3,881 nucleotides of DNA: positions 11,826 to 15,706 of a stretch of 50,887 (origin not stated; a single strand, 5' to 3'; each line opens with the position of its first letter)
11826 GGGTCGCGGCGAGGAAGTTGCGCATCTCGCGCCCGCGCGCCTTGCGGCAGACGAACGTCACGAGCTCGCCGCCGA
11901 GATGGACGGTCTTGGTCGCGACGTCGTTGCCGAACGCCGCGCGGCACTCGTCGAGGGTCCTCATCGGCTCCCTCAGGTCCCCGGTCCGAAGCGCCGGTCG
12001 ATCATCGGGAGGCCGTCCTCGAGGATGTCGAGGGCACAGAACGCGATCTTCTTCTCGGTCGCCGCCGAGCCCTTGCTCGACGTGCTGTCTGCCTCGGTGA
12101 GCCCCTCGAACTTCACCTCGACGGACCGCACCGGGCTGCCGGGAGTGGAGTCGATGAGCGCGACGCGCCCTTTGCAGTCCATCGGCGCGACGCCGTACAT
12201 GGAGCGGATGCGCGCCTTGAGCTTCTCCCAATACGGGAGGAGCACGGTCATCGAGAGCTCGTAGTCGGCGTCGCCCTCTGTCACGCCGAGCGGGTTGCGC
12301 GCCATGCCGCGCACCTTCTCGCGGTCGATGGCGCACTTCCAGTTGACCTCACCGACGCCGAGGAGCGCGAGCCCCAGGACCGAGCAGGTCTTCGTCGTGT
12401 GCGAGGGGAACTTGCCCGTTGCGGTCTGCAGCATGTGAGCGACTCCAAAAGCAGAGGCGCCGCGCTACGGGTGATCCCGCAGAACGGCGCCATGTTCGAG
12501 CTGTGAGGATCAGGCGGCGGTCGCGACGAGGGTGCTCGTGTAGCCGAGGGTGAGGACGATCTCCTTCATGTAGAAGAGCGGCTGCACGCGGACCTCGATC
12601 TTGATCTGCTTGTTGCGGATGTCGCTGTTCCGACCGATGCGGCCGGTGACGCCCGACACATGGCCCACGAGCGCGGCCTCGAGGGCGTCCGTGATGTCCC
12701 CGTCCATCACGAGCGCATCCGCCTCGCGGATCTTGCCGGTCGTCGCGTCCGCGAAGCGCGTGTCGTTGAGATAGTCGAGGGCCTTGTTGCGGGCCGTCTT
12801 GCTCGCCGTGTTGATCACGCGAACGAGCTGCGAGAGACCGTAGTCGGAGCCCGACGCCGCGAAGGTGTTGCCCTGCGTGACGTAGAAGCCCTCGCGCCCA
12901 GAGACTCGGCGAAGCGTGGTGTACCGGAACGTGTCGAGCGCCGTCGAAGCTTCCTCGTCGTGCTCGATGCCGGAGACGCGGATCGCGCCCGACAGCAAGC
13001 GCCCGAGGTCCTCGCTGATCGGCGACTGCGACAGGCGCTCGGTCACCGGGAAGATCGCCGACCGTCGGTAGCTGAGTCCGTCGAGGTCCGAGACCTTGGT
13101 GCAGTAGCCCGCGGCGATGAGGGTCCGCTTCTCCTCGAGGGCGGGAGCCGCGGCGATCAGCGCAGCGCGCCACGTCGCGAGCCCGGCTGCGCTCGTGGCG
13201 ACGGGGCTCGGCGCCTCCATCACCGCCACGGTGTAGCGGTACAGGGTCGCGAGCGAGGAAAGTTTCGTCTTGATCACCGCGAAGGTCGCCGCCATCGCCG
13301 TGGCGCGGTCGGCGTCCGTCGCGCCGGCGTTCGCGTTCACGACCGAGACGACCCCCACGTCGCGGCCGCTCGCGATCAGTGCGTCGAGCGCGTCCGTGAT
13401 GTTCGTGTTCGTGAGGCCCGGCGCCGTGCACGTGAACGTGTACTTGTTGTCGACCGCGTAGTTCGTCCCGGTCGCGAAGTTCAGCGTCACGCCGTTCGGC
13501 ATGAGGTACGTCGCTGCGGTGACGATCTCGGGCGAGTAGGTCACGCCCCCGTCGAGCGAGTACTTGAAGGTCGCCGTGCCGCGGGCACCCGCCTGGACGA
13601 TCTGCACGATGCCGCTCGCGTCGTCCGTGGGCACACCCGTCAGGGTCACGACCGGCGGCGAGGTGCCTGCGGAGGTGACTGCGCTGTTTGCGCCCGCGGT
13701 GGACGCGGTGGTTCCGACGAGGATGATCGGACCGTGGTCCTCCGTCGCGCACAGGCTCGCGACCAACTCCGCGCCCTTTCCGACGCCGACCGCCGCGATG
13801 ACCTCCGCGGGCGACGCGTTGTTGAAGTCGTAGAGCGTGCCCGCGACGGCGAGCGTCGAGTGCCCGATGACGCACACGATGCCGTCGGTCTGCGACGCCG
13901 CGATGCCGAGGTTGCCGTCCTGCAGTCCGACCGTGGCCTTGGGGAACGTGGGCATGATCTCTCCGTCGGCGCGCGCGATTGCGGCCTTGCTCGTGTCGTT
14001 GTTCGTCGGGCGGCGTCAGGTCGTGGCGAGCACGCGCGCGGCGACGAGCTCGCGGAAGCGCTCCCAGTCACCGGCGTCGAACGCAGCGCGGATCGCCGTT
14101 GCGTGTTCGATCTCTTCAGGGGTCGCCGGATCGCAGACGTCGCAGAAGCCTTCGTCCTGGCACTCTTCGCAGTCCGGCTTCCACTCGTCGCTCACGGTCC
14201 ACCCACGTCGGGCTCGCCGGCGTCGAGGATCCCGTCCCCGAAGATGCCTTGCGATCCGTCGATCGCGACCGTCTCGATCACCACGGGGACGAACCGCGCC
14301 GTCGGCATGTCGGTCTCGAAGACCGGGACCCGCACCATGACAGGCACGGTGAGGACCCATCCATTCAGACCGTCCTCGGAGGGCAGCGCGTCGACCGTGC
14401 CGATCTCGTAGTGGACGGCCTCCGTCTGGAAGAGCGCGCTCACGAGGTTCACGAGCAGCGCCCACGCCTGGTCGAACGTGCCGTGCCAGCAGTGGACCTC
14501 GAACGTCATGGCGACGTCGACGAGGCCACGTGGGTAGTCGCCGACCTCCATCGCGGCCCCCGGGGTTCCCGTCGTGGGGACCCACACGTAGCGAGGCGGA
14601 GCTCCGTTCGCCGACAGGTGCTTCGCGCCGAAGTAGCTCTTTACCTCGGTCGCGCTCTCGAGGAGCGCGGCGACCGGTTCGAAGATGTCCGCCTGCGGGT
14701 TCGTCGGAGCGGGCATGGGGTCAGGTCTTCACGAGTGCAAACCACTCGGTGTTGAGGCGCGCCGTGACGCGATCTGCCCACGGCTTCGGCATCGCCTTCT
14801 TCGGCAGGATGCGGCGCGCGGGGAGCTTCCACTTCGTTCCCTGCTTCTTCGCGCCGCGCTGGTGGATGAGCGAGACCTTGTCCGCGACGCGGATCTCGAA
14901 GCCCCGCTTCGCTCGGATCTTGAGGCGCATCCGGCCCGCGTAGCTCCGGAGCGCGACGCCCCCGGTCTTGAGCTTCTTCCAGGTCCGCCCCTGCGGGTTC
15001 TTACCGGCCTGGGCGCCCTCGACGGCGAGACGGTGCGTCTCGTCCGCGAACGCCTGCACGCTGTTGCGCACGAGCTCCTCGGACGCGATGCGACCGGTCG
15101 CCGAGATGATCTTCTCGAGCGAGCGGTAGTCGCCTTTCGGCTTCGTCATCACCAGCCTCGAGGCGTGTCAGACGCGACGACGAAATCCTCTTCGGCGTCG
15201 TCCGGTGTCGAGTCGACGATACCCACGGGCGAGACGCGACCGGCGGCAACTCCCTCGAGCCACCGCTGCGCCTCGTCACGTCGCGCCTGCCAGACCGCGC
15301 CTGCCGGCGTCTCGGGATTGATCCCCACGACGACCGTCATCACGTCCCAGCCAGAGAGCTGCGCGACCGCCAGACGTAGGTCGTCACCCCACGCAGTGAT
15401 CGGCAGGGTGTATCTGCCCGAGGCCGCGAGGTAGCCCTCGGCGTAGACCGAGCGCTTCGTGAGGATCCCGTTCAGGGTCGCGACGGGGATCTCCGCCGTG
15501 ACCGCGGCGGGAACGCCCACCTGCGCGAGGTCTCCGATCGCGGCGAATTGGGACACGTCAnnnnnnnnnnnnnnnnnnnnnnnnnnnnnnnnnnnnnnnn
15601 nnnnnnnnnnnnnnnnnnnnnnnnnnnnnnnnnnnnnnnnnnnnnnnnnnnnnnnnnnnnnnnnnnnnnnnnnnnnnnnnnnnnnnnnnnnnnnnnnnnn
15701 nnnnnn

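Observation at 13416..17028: One ~90-aa module grafted into three different virion proteins (capsid, capsid accessory, sheath)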

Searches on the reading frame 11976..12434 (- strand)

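Call 7: search_protein_families(library=phrogs, proteins=[window:11976-12434:-], max_evalue=0.01)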
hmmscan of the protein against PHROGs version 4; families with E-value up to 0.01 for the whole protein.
window:11976-12434:- (153 aa): 1 family
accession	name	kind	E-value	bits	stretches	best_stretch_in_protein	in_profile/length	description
phrog_9206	-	head and packaging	0.0089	15.7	0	17-64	32-80/501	major head protein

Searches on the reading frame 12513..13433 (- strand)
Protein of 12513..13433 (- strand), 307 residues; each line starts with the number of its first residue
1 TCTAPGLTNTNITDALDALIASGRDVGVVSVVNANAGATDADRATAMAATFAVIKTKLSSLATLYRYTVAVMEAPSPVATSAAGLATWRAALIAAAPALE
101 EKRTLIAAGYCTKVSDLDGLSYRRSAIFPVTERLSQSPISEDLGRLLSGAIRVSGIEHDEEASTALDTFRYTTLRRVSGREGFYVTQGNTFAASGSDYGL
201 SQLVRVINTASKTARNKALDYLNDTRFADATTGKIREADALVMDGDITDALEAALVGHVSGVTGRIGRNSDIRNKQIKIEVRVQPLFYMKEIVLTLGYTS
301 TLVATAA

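Call 75: search_protein_families(library=pfam, proteins=[window:12513-13433:-], max_evalue=0.01)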
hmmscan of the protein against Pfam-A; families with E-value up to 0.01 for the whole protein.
seq(307 aa): 1 family
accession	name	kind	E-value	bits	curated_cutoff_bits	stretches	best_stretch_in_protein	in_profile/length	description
PF10758.14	DUF2586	-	1.1e-23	84.5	26.4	1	8-300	102-383/386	Protein of unknown function (DUF2586)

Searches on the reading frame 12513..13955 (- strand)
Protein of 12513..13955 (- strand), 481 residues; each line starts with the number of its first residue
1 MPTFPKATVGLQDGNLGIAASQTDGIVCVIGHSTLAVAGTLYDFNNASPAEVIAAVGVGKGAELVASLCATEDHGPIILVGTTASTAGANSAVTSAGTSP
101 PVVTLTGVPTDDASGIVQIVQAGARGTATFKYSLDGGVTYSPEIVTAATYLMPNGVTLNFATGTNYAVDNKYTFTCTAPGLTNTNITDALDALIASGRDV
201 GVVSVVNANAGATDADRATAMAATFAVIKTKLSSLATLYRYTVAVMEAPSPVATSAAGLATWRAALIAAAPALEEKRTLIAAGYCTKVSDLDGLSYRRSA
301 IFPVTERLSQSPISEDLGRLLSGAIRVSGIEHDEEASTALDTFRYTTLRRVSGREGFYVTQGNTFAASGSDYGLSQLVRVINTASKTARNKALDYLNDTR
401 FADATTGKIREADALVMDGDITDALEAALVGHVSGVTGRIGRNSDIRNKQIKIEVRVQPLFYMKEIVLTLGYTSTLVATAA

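Call 6: search_protein_families(library=pfam, proteins=[window:12513-13955:-], max_evalue=1)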
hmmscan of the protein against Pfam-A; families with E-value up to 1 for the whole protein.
window:12513-13955:- (481 aa): 1 family
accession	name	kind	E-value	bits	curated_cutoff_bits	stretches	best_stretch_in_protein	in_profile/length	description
PF10758.14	DUF2586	-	1.4e-31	110.5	26.4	1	5-474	2-383/386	Protein of unknown function (DUF2586)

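Call 7: search_protein_families(library=phrogs, proteins=[window:12513-13955:-], max_evalue=0.01)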
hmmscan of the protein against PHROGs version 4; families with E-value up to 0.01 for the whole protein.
window:12513-13955:- (481 aa): 1 family
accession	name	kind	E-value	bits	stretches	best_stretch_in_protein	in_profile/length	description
phrog_907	-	tail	2.4e-26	93.7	1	4-474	3-372/376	tail sheath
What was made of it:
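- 12510..13955 (-): Tail sheath gene (481 aa, DUF2586 / phrog_907), host of module copy 3. PF10758 E=1.4e-31, phrog_907 'tail sheath' E=2.4e-26 (calls 6, 7).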

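Call 22: search_dna_similar(query=window:12513-13955:-, collection=phages, mode=protein, max_rows=25, max_evalue=0.001)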
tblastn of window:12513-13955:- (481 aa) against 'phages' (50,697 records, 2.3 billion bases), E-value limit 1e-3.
Records with a match: 11; places in all: 11; records where one place covers at least 80% of the query: 3.
Best place of each record, by identity: <60% 11.
By first word of the organism name: Bacteriophage 3; Meiothermus 2; Myxococcus 2; Faecalibacterium 2; Thermus 1; Mushuvirus 1.
By host as written in the record: - 3; Meiothermus sp. 2; Faecalibacterium prausnitzii 2; Thermus thermophilus HB8 1; Myxococcus xanthus DZ1 1; Myxococcus sp. 1; Oscillospiraceae sp. ER4 1.
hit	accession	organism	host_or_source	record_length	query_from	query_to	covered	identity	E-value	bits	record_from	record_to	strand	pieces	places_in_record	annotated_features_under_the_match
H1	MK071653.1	Meiothermus phage MMP7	Meiothermus sp.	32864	1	474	99%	35.1%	2e-53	199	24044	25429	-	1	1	DUF2586 family protein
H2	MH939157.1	Meiothermus phage MMP17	Meiothermus sp.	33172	1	474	99%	35.1%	2e-53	199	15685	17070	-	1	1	tail sheath protein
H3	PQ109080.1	Thermus phage Riverbug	Thermus thermophilus HB8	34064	1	472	98%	30.3%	4e-39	157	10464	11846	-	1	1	tail sheath | hypothetical protein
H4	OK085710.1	Myxococcus phage Mx4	Myxococcus xanthus DZ1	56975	130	464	70%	30.3%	2e-25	116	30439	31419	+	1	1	putative tail sheath protein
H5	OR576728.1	Myxococcus phage Mx4 ts27htf-1hrm-1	Myxococcus sp.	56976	130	464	70%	30.3%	5e-25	115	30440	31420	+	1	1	hypothetical protein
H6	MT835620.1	Bacteriophage sp.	human fecal samples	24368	103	471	77%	21.2%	3e-9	66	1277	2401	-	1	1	record has no annotation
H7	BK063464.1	Mushuvirus mushu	Oscillospiraceae sp. ER4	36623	103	471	77%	20.9%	2e-8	63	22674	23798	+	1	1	tail sheath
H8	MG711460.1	Faecalibacterium phage FP_Mushu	Faecalibacterium prausnitzii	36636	103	471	77%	20.9%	5e-8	62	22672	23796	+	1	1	tail sheath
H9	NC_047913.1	Faecalibacterium phage FP_Mushu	Faecalibacterium prausnitzii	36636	103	471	77%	20.9%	5e-8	62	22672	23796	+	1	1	tail sheath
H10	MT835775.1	Bacteriophage sp.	human fecal samples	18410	299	470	36%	27.6%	7e-5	52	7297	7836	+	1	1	record has no annotation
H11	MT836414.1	Bacteriophage sp.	human fecal samples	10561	295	474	37%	25.6%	5e-5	52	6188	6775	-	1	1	record has no annotation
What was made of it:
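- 12510..13955 (-): 30-35% identical over its full length to the annotated sheaths of MMP7, MMP17 and Riverbug (call 22).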

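Call 47: get_annotated_region(hit=H4, flank=1500)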
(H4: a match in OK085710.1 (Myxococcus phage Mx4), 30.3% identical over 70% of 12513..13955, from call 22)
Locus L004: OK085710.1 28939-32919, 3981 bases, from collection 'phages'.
description: Myxococcus phage Mx4, complete genome.
organism: Myxococcus phage Mx4 (NCBI taxid 2875690)
taxonomy: Viruses; Duplodnaviria; Heunggongvirae; Uroviricota; Caudoviricetes
host: Myxococcus xanthus DZ1; source: Farmyard manure; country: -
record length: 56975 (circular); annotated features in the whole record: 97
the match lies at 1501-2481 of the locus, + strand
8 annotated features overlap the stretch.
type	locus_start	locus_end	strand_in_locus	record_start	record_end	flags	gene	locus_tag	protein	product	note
CDS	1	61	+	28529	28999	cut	-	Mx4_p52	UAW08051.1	putative adaptor protein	rasttk_feature_creation_tool=/opt/patric- common/runtime/bin/phanotate version 1.5.0; putative adaptor protein Ad1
CDS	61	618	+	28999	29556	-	-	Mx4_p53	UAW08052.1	virion morphogenesis protein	rasttk_feature_creation_tool=/opt/patric- common/runtime/bin/phanotate version 1.5.0; putative neck protein Ne1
CDS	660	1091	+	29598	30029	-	-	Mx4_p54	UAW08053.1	hypothetical protein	rasttk_feature_creation_tool=/opt/patric- common/runtime/bin/phanotate version 1.5.0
CDS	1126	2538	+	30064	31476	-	-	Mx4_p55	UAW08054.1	putative tail sheath protein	rasttk_feature_creation_tool=/opt/patric- common/runtime/bin/phanotate version 1.5.0; putative tail sheath protein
CDS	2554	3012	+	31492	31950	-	-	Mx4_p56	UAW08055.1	hypothetical protein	rasttk_feature_creation_tool=/opt/patric- common/runtime/bin/phanotate version 1.5.0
CDS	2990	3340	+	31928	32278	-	-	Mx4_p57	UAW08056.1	hypothetical protein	rasttk_feature_creation_tool=/opt/patric- common/runtime/bin/phanotate version 1.5.0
CDS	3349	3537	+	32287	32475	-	-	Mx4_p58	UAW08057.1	hypothetical protein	rasttk_feature_creation_tool=/opt/patric- common/runtime/bin/phanotate version 1.5.0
CDS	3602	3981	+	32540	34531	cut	-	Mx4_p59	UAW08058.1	hypothetical protein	rasttk_feature_creation_tool=/opt/patric- common/runtime/bin/phanotate version 1.5.0; putative tail tape measure protein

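Call 48: get_annotated_region(hit=H9, flank=1500)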
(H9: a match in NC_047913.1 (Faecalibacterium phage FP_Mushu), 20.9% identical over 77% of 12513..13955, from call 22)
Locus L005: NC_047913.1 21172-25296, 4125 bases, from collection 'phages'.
description: Faecalibacterium phage FP_Mushu, complete genome.
organism: Faecalibacterium phage FP_Mushu (NCBI taxid 2070185)
taxonomy: Viruses; Duplodnaviria; Heunggongvirae; Uroviricota; Caudoviricetes; Mushuvirus; Mushuvirus mushu
host: Faecalibacterium prausnitzii; source: -; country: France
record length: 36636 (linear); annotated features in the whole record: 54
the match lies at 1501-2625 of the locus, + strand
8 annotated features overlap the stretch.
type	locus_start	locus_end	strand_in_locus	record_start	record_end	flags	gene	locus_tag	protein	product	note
CDS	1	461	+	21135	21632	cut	-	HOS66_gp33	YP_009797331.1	tail completion or Neck1 protein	Neck protein Ne1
CDS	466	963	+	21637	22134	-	-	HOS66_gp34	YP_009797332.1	minor tail protein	-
CDS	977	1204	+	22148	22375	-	-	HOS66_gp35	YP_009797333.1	hypothetical protein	Derived by automated computational analysis using gene prediction method: Protein Homology.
CDS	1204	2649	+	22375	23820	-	-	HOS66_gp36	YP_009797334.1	tail sheath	-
CDS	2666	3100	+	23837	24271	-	-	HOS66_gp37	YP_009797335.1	tail protein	-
CDS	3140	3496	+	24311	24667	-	-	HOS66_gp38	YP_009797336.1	minor tail protein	-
CDS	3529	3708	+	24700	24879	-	-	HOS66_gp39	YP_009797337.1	hypothetical protein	Derived by automated computational analysis using gene prediction method: Protein Homology.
CDS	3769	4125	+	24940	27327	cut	-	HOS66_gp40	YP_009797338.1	tail length tape measure protein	Derived by automated computational analysis using gene prediction method: Protein Homology.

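Call 71: find_homologous_proteins(query=window:12513-13955:-, max_evalue=0.00001)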
Query window:12513-13955:- (481 aa): 59 proteins with E <= 0.00001 among 8000 candidates.
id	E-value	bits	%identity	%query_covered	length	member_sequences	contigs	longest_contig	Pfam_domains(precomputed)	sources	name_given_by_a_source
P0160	0.0e+0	1015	100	100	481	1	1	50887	PF10758.15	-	-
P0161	2.3e-192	658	67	99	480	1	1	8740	PF10758.15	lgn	-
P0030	1.8e-164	566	71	79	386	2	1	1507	PF10758.15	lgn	-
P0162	3.3e-157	542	56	99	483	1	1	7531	PF10758.15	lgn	-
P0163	3.5e-134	466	51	98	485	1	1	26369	PF10758.15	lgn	-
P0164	9.9e-131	455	49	99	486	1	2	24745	PF10758.15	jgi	jgi:hypothetical protein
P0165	3.3e-129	450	51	99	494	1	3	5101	PF10758.15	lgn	-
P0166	1.4e-128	448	49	98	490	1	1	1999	PF10758.15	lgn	-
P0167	1.9e-123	431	48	99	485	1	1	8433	PF10758.15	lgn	-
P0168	1.2e-122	428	50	98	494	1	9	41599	PF10758.15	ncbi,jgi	jgi:hypothetical protein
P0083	2.3e-120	421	48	99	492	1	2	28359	PF10758.15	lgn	-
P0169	1.8e-119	418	48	99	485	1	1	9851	PF10758.15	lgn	-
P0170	4.7e-119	416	47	98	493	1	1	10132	PF10758.15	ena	-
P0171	1.3e-112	395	47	99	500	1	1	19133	PF10758.15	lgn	-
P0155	3.6e-109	384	47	98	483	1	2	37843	PF10758.15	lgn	-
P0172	7.8e-109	383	46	98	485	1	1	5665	PF10758.15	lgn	-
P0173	3.6e-108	380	46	99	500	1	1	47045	PF10758.15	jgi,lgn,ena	-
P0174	1.2e-107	379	46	99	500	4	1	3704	PF10758.15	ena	-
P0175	1.1e-105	372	46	100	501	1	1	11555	PF10758.15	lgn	-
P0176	4.3e-104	367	46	100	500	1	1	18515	PF10758.15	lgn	-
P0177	8.8e-102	359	44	100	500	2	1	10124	PF10758.15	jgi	jgi:hypothetical protein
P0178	4.6e-98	347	45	99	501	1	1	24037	PF10758.15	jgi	-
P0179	7.3e-98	346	44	99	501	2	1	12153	PF10758.15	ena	-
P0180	7.3e-97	343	44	98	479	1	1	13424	PF10758.15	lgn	-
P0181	8.1e-97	343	44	98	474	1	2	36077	PF10758.15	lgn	-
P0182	1.1e-95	339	44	99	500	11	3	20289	PF10758.15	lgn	-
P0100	2.5e-91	325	45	93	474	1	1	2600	PF10758.15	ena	-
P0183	1.0e-85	306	41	98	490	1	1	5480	PF10758.15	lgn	-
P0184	1.0e-80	290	40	77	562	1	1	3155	PF10758.15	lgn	-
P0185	1.4e-79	286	38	77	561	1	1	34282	PF10758.15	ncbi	-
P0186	1.2e-76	277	36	76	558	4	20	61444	PF10758.15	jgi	jgi:hypothetical protein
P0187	1.3e-75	273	35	77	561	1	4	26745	PF10758.15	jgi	jgi:hypothetical protein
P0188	2.3e-75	272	44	80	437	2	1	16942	PF10758.15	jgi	-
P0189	5.7e-72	261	33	77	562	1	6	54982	PF10758.15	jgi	jgi:hypothetical protein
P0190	3.0e-69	252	37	99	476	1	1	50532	PF10758.15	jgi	jgi:hypothetical protein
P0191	3.3e-67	245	37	99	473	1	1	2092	PF10758.15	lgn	-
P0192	1.1e-60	224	39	70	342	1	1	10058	PF10758.15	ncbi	-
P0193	4.6e-59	219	35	78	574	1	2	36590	PF10758.15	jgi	jgi:hypothetical protein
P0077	1.0e-57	214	33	77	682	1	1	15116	PF10758.15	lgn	-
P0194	9.5e-57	211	35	98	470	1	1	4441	PF10758.15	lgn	-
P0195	3.9e-56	209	36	93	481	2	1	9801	PF10758.15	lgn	-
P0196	8.0e-56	208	30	78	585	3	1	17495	PF10758.15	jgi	jgi:hypothetical protein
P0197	2.8e-53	200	32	98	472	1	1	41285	PF10758.15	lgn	-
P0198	5.8e-51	192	36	85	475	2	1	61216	PF10758.15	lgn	-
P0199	1.6e-49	187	37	85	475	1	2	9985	PF10758.15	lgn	-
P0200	7.7e-49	185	35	99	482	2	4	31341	PF10758.15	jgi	jgi:hypothetical protein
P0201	1.6e-48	184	34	99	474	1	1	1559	PF10758.15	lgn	-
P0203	3.8e-46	176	33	95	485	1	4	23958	PF10758.15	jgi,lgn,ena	-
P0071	6.0e-46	175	39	57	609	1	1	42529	PF10758.15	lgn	-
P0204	1.0e-42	165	32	99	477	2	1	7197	PF10758.15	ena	-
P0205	2.0e-40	157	28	48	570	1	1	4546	PF10758.15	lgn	-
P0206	2.1e-39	154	30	99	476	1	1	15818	PF10758.15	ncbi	-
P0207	3.5e-38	150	31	81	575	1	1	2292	PF10758.15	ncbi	-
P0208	4.5e-31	126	30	96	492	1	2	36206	PF10758.15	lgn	-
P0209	1.4e-27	115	30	97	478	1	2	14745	PF10758.15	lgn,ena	-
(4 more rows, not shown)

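Call 76: search_protein_families(library=ncbifam, proteins=[window:12513-13955:-], max_evalue=0.1)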
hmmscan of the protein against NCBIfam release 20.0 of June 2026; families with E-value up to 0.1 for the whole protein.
window:12513-13955:- (481 aa): 0 families
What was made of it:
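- Checked: The 'capsid accessory' label rests on gene position only; no family names that protein (calls 6, 7, 76).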

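Call 92: search_solved_structures(query=window:12513-13955:-, max_evalue=1)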
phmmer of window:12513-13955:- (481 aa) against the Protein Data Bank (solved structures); distinct sequences matched with E-value up to 1: 0.
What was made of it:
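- On DUF2586 / phrog_907 tail sheath: No solved structure is detectable by sequence (call 92).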

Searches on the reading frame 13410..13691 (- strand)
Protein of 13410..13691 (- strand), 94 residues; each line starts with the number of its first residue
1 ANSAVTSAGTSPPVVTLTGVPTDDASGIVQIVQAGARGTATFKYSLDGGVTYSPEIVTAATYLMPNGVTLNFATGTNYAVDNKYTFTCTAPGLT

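Call 9: search_protein_families(library=pfam, proteins=[window:13410-13691:-], max_evalue=10)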
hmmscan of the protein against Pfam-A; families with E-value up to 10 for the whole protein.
seq(94 aa): 0 families
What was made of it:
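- Closest known: Ig-like domains. Different: No sequence match to any Pfam Ig-type family (call 9).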

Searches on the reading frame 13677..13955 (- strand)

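Call 75: search_protein_families(library=pfam, proteins=[window:13677-13955:-], max_evalue=0.01)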
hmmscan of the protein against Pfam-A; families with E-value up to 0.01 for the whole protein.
seq(93 aa): 1 family
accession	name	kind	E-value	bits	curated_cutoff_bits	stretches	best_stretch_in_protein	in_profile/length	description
PF10758.14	DUF2586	-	0.00067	19.3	26.4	1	5-92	2-91/386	Protein of unknown function (DUF2586)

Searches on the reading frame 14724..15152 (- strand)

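Call 7: search_protein_families(library=phrogs, proteins=[window:14724-15152:-], max_evalue=0.01)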
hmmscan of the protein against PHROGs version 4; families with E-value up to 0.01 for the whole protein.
window:14724-15152:- (143 aa): 1 family
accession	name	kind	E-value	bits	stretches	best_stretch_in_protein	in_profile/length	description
phrog_26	-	connector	9.4e-06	26.3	1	42-117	120-209/321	tail completion or Neck1 protein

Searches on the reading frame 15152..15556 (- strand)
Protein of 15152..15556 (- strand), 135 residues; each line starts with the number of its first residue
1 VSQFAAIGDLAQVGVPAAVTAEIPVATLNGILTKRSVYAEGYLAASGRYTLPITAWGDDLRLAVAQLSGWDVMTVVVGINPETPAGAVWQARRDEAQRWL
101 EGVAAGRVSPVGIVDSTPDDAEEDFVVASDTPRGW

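Call 7: search_protein_families(library=phrogs, proteins=[window:15152-15556:-], max_evalue=0.01)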
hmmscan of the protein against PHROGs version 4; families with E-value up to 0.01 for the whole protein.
window:15152-15556:- (135 aa): 1 family
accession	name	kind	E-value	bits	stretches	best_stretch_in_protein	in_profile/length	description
phrog_195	-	connector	0.0024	18.1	0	87-130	248-292/386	head-tail adaptor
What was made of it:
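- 15149..15556 (-): gp36-like head-tail adaptor gene (135 aa); context only, no module. Weak phrog_195 'head-tail adaptor' hit (call 7).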
